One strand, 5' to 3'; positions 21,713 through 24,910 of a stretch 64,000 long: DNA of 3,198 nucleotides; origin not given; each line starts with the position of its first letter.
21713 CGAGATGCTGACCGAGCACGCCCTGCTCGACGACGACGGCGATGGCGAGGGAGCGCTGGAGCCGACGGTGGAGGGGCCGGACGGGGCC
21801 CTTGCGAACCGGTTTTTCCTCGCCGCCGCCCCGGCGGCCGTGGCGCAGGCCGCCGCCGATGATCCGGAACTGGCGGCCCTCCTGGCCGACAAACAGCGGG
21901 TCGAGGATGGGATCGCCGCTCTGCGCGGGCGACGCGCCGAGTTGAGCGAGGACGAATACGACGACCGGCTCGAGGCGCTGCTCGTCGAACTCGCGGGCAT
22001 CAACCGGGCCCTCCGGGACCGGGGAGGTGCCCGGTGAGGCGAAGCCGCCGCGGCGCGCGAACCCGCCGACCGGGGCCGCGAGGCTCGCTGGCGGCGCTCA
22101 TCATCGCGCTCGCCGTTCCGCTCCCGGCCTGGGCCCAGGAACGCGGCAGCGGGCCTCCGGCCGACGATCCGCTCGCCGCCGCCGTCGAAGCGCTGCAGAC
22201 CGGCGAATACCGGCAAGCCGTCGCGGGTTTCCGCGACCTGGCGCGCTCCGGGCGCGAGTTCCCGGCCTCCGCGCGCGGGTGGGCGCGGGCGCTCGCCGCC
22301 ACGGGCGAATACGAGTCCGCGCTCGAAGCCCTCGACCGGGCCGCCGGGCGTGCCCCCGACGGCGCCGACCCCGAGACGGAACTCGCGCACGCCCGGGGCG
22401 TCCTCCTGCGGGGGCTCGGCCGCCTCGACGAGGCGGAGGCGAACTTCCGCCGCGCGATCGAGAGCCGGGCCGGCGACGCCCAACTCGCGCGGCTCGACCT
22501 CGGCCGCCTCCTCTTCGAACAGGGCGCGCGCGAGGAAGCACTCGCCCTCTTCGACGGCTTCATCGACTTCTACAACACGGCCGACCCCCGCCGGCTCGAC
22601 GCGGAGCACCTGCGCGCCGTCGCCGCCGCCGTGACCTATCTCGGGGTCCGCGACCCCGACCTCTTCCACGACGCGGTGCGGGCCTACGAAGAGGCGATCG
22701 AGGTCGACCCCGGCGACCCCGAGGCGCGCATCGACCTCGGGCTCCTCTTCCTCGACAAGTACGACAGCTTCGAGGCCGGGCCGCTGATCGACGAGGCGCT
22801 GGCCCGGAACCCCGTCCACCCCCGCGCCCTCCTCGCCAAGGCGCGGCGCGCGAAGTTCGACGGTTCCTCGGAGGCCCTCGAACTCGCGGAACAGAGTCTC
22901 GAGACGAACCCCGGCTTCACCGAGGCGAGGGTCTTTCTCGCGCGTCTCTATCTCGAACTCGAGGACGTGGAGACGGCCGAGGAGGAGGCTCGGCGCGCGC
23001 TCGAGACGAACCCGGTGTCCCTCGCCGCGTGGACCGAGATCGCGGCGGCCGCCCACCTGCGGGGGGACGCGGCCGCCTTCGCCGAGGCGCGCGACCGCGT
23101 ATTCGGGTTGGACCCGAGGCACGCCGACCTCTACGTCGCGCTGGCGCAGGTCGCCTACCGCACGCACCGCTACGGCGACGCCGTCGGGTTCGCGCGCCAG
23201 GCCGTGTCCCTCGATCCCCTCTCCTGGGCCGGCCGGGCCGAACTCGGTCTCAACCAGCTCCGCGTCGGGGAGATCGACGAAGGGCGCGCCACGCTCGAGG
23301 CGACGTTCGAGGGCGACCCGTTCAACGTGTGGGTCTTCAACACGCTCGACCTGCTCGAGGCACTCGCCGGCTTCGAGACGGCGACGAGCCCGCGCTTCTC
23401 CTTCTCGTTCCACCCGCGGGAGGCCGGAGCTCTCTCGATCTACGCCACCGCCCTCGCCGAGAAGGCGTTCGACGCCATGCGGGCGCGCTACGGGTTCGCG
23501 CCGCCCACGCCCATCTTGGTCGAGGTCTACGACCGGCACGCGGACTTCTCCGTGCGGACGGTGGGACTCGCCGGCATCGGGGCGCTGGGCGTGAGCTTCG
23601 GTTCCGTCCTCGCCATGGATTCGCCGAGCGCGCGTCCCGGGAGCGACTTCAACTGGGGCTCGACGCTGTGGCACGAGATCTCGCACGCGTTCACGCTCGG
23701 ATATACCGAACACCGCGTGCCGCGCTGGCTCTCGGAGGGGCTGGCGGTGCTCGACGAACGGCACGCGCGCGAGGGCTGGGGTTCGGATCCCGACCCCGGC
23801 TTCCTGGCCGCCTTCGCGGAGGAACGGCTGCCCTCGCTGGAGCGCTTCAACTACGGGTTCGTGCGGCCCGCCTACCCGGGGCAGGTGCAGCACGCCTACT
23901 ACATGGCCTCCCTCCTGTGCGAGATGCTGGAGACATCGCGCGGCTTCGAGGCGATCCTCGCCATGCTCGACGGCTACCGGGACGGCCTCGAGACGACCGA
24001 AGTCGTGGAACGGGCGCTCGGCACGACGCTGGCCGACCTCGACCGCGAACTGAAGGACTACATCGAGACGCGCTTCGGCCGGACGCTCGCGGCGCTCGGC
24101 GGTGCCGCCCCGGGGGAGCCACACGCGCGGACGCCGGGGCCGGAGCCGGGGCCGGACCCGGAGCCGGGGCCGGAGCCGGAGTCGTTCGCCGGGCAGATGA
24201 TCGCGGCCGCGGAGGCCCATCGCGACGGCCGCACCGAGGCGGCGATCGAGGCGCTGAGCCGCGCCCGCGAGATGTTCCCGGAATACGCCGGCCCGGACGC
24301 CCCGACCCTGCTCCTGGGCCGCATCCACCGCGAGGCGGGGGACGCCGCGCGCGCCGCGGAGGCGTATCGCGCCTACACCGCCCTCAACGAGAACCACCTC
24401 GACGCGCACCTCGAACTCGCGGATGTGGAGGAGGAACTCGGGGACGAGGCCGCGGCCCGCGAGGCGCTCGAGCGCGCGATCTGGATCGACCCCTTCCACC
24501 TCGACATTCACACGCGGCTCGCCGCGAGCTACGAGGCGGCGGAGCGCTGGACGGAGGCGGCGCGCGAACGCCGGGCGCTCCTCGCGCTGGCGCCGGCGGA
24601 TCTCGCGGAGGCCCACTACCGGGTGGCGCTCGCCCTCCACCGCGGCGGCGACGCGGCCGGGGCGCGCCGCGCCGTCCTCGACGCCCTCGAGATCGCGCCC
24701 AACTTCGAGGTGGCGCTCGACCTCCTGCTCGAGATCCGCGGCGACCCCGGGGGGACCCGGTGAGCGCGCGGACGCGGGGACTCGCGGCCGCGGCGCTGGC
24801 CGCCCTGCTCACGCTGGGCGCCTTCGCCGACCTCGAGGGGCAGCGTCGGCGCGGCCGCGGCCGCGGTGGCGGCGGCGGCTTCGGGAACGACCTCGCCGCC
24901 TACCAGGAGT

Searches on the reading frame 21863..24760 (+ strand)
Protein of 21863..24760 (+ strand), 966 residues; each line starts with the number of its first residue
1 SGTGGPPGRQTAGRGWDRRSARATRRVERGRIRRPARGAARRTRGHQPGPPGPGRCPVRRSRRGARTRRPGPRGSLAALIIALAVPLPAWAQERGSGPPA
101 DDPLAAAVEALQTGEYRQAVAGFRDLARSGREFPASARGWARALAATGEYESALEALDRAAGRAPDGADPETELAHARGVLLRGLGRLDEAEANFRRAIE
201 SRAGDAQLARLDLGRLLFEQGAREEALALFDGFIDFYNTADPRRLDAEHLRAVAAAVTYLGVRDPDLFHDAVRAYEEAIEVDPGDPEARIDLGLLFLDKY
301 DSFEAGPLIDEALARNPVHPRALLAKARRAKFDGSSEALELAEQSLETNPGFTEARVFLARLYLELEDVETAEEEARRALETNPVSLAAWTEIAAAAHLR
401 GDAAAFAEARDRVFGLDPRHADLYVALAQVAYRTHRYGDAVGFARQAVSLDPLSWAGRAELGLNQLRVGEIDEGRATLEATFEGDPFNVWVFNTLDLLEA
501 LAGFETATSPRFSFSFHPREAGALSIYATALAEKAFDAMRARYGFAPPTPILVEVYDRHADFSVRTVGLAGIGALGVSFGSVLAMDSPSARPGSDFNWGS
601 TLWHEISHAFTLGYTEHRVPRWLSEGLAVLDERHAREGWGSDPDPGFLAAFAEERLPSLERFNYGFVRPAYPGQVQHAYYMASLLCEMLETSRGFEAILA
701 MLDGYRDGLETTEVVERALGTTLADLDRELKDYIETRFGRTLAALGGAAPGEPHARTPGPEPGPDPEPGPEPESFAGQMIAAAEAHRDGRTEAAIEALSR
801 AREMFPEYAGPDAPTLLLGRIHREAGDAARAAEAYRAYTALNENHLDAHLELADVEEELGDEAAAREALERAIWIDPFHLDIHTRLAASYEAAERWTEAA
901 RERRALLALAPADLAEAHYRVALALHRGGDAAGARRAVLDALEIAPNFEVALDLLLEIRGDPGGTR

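Call 26: search_protein_families(library=pfam, proteins=[window:21863-24760:+], max_evalue=0.0001)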
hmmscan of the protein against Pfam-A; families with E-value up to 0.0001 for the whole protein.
window:21863-24760:+ (966 aa): 13 families
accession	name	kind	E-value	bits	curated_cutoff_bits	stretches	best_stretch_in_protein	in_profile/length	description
PF13432.12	TPR_16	-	3.2e-29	101.4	32.7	2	816-877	1-62/65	Tetratricopeptide repeat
PF14559.12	TPR_19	-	9.8e-26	90.3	25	1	337-391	9-62/68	Tetratricopeptide repeat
PF07719.23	TPR_2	-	2.4e-25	86.9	27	0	421-452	1-32/34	Tetratricopeptide repeat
PF13428.12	TPR_14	-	1.5e-23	81.3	23.5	0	354-395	2-43/44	Tetratricopeptide repeat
PF13181.12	TPR_8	-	7.6e-23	79.1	25.7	0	176-202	5-31/34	Tetratricopeptide repeat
PF00515.34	TPR_1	-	1.9e-17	62.7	27.8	0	178-200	7-29/34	Tetratricopeptide repeat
PF13431.12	TPR_17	-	6.3e-16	57.7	24.4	0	274-305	1-32/34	Tetratricopeptide repeat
PF23914.1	TPR_CcmH_CycH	-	5.7e-14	52.7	42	0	816-913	54-154/158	Cytochrome c-type biogenesis protein H TPR domain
PF13424.12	TPR_12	-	1e-13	51.7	30.1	0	137-201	6-74/77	Tetratricopeptide repeat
PF12895.13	ANAPC3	-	1.7e-12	47.9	27.2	0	815-871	26-81/82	Anaphase-promoting complex, cyclosome, subunit 3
PF13414.12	TPR_11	-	3.9e-12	46.1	26.8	0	270-297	12-39/42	TPR repeat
PF13174.12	TPR_6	-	3.3e-10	40.4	26.3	0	847-877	1-31/33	Tetratricopeptide repeat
PF24575.1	TPR_Slam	-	4.6e-06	27.4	35.2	0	174-228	49-102/104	Surface lipoprotein assembly modifier, N-terminal TPR repeats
